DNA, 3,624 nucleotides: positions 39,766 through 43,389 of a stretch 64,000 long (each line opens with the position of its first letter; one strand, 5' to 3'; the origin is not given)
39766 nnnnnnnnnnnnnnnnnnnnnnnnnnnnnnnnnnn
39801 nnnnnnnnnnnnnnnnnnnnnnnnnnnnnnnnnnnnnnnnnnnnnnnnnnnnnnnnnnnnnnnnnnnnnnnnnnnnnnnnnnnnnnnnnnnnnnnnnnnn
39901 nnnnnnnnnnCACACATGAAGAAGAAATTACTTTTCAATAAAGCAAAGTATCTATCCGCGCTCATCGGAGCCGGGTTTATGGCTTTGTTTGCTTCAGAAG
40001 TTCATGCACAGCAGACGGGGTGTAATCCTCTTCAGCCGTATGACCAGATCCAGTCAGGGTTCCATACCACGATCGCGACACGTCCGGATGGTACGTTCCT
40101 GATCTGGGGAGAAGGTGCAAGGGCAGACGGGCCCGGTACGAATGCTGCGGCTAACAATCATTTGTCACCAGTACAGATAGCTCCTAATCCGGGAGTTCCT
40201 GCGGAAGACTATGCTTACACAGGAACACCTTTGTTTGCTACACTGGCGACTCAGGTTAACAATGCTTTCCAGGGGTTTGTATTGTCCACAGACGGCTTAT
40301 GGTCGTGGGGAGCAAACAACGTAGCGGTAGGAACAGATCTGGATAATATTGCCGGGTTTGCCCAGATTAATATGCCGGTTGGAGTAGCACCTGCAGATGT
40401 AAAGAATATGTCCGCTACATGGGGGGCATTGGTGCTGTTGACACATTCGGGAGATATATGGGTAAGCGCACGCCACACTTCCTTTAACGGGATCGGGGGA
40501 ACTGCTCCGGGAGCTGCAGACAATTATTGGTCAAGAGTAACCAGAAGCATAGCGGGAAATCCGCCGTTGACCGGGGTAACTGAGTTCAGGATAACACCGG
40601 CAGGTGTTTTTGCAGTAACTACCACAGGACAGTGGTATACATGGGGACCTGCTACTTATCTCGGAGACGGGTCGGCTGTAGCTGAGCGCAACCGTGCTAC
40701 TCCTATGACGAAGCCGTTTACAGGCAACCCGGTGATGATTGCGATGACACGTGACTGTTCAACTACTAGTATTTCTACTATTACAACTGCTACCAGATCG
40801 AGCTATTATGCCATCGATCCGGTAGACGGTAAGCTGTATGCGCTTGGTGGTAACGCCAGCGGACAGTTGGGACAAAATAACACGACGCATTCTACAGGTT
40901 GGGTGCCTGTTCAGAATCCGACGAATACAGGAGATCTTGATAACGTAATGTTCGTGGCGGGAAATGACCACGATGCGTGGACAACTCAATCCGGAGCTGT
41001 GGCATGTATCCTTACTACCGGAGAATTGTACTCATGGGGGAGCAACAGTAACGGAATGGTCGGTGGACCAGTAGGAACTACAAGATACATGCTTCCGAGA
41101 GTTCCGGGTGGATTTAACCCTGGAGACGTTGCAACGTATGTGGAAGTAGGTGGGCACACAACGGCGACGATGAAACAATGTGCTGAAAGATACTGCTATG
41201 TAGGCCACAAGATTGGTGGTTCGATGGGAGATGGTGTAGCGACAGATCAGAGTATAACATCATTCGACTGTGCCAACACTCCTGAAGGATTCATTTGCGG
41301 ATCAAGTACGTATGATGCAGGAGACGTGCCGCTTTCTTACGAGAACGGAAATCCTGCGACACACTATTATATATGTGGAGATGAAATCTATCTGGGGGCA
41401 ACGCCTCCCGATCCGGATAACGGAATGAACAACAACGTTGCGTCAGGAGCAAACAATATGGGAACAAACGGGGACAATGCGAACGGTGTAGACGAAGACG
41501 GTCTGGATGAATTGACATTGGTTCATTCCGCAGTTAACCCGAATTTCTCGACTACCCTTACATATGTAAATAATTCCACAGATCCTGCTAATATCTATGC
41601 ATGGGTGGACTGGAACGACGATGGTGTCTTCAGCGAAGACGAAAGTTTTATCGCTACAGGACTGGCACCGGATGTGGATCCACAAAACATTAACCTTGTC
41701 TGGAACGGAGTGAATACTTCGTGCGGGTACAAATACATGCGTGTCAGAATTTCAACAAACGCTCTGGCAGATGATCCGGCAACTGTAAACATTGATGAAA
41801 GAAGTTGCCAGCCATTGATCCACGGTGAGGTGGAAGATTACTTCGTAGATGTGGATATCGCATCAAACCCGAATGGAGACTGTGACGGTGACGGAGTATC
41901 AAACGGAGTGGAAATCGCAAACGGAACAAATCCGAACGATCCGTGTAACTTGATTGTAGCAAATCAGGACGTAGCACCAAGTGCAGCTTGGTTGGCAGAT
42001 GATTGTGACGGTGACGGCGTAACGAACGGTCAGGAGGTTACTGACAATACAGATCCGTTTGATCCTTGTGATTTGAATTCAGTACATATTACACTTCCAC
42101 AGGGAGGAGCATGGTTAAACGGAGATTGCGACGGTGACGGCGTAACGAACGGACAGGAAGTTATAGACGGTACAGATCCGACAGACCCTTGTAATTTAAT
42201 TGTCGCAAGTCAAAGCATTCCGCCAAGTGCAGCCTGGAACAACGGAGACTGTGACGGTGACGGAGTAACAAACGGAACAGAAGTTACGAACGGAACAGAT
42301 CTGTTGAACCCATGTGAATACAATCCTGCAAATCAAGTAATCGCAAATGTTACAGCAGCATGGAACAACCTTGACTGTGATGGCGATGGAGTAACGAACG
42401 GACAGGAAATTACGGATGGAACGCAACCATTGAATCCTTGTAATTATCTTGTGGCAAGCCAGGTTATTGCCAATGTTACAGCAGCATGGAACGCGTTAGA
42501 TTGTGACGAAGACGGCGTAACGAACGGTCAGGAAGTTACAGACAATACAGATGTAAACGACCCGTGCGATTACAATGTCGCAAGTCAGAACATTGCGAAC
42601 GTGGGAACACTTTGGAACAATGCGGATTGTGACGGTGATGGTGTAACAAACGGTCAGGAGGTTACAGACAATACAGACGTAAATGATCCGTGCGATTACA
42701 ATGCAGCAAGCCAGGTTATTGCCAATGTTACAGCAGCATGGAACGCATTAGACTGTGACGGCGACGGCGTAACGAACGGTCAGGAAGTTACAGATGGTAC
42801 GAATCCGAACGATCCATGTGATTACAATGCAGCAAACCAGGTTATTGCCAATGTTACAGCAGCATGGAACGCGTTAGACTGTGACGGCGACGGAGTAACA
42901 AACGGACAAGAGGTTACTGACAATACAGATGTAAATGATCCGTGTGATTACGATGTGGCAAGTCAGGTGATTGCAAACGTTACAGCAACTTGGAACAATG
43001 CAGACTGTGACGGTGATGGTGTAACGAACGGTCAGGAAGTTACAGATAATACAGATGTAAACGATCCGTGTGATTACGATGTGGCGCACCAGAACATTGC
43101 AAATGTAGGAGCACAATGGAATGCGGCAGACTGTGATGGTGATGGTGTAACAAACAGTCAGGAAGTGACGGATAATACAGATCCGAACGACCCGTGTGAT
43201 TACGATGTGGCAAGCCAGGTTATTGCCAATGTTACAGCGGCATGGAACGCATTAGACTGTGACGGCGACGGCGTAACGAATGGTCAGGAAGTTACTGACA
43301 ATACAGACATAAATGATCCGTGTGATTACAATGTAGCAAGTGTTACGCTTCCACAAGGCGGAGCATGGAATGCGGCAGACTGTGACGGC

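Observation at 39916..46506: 2196-aa adhesin with ~34 near-identical 126-bp tandem repeats encoding TSP3-like Ca-binding units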

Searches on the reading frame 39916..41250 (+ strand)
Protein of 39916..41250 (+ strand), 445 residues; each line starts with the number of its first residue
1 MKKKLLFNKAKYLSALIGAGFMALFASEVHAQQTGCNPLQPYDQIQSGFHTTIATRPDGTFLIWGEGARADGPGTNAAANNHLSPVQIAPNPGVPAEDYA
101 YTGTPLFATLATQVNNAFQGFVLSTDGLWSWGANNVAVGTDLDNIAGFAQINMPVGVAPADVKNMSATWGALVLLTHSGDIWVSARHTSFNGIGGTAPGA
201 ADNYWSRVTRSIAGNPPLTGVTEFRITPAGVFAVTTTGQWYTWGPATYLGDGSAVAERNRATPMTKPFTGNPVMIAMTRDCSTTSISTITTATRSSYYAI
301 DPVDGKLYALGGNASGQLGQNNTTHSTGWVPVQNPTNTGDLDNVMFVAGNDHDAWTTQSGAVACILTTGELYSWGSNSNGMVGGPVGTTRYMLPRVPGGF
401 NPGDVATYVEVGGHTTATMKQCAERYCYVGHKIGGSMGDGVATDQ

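Call 11: search_protein_families(library=pfam, proteins=[window:39916-41250:+], max_evalue=1)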
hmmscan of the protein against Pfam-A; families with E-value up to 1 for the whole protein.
window:39916-41250:+ (445 aa): 4 families
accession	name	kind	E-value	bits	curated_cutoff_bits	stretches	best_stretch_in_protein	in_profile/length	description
PF25390.1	WD40_RLD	-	1.4e-20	74.4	150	2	121-440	44-333/363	RCC1-like domain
PF00415.24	RCC1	-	9.5e-09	36.1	21.7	2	304-352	1-46/50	Regulator of chromosome condensation (RCC1) repeat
PF13540.12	RCC1_2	-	1.1e-05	25.5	22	1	362-380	11-29/30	Regulator of chromosome condensation (RCC1) repeat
PF20821.2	C1_PlyCB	-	0.082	13.3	30.5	1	118-164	8-59/65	Streptococcus virus C1, PlyCB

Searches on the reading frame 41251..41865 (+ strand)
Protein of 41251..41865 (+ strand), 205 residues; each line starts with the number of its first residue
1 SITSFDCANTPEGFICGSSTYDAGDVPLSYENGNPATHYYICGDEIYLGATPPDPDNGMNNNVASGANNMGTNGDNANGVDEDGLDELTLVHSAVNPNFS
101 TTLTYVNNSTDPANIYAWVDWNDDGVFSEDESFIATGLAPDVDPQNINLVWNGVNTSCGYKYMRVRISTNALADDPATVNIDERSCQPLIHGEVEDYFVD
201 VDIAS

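Call 11: search_protein_families(library=pfam, proteins=[window:41251-41865:+], max_evalue=1)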
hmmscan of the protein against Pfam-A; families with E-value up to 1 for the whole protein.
window:41251-41865:+ (205 aa): 1 family
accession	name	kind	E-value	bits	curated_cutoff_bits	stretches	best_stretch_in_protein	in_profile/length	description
PF20009.4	GEVED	-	1.6e-11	45.3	24.4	1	114-199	1-77/78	GEVED domain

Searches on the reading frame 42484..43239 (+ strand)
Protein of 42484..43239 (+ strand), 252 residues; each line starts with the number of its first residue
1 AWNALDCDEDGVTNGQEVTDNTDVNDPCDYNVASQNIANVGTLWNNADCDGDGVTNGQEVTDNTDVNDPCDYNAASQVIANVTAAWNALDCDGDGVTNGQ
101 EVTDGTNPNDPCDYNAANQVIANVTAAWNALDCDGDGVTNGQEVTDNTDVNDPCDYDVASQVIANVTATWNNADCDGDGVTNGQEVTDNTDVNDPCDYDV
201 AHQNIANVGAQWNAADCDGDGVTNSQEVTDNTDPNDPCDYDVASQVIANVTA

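Call 22: search_solved_structures(query=window:42484-43239:+, max_evalue=0.01, show_alignments=2)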
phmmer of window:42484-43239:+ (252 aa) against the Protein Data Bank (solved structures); distinct sequences matched with E-value up to 0.01: 0.

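Call 35: find_homologous_proteins(query=A1, max_evalue=1e-10)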
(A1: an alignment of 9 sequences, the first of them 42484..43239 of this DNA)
Query A1 (9 sequences) (252 aa, profile of the alignment): 453 proteins with E <= 1e-10 among 8000 candidates; the best 120 are listed.
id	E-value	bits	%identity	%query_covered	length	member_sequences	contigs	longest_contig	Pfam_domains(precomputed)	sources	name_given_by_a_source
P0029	2.8e-113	395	51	88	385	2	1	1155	PF18884.6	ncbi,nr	ncbi:hypothetical protein QSE00_25115, partial [Arenibacter sp. M-2]|nr:hypothetical protein [Arenib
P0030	1.2e-89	318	35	96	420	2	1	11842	PF13585.13,PF18884.6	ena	-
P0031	1.7e-89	318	35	92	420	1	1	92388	PF18884.6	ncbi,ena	-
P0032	1.8e-88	314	36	96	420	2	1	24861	PF13585.13,PF18884.6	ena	-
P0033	7.0e-87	309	60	87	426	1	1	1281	PF24784.2,PF03473.24,PF18884.6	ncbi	ncbi:thrombospondin type 3 repeat-containing protein, partial [Flavobacterium sp. HXWNR69]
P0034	1.0e-78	282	44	92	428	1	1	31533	PF13585.13,PF18884.6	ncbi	ncbi:gliding motility-associated C-terminal domain-containing protein, partial [Flavobacterium suffl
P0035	8.7e-76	273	42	93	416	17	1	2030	PF13585.13,PF17963.8,PF17892.8,PF18884.6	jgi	jgi:gliding motility-associated-like protein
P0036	2.6e-75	271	45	92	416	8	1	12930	PF13585.13,PF17963.8,PF17892.8,PF18884.6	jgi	jgi:gliding motility-associated-like protein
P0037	2.1e-74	268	40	92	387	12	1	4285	PF24784.2,PF13585.13,PF00036.39,PF18884.6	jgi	jgi:gliding motility-associated-like protein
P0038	2.2e-74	268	50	100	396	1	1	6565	PF18884.6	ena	-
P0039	2.9e-74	268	42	94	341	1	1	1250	PF18884.6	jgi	jgi:hypothetical protein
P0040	4.1e-74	267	40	92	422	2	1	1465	PF24784.2,PF13585.13,PF17963.8,PF17892.8,PF00036.39,PF18884.6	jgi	jgi:gliding motility-associated-like protein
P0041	2.0e-72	262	42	97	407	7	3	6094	PF13585.13,PF17963.8,PF18884.6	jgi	jgi:gliding motility-associated-like protein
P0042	7.7e-72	260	34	94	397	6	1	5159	PF13585.13,PF13499.13,PF18884.6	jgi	jgi:gliding motility-associated-like protein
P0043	6.0e-68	247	52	84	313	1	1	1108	PF09401.17,PF18884.6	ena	-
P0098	3.4e-47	179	41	92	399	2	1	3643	PF02412.24,PF13585.13,PF18884.6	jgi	jgi:gliding motility-associated-like protein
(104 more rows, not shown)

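Call 36: predict_structure(alignment_id=A1)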
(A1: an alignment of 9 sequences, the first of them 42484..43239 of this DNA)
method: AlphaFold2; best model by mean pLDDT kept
length: 252 residues; sequences in the alignment: 9
mean_pLDDT: 42.8   pTM: 0.20
mean pLDDT of the five models: 42.8, 33.1, 30.8, 29.2, 28.6
residues with pLDDT >= 90: 0; 70-90: 3; 50-70: 73; < 50: 176
segments of 3 or more residues with pLDDT < 50: 22-46, 48-50, 62-127, 129-131, 133-135, 144-173, 175-177, 188-209, 233-252
pLDDT, mean of each block of 10 residues (from residue 1): 59 66 43 29 45 56 41 27 37 43 39 28 40 50 47 28 34 50 54 32 34 57 63 44 26 23
secondary structure, 60 per line:
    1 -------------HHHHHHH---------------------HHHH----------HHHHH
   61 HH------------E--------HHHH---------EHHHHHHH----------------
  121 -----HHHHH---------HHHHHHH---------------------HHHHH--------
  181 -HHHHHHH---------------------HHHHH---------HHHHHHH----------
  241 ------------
elements in order: H14-20 H42-45 H56-62 H84-87 H98-104 H126-130 H140-146 H168-172 H182-188 H210-214 H224-230

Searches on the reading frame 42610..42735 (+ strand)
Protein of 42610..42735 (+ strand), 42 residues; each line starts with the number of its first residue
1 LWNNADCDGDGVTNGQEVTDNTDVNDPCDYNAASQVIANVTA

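Call 68: search_solved_structures(query=A4, max_evalue=10, show_alignments=3)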
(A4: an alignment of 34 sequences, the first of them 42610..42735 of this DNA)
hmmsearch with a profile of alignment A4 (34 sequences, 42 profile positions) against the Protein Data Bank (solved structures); distinct sequences matched with E-value up to 10: 1.
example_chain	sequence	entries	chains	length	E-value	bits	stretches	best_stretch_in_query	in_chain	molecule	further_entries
2k0j_A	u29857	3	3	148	2.6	11.3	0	4-17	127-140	calmodulin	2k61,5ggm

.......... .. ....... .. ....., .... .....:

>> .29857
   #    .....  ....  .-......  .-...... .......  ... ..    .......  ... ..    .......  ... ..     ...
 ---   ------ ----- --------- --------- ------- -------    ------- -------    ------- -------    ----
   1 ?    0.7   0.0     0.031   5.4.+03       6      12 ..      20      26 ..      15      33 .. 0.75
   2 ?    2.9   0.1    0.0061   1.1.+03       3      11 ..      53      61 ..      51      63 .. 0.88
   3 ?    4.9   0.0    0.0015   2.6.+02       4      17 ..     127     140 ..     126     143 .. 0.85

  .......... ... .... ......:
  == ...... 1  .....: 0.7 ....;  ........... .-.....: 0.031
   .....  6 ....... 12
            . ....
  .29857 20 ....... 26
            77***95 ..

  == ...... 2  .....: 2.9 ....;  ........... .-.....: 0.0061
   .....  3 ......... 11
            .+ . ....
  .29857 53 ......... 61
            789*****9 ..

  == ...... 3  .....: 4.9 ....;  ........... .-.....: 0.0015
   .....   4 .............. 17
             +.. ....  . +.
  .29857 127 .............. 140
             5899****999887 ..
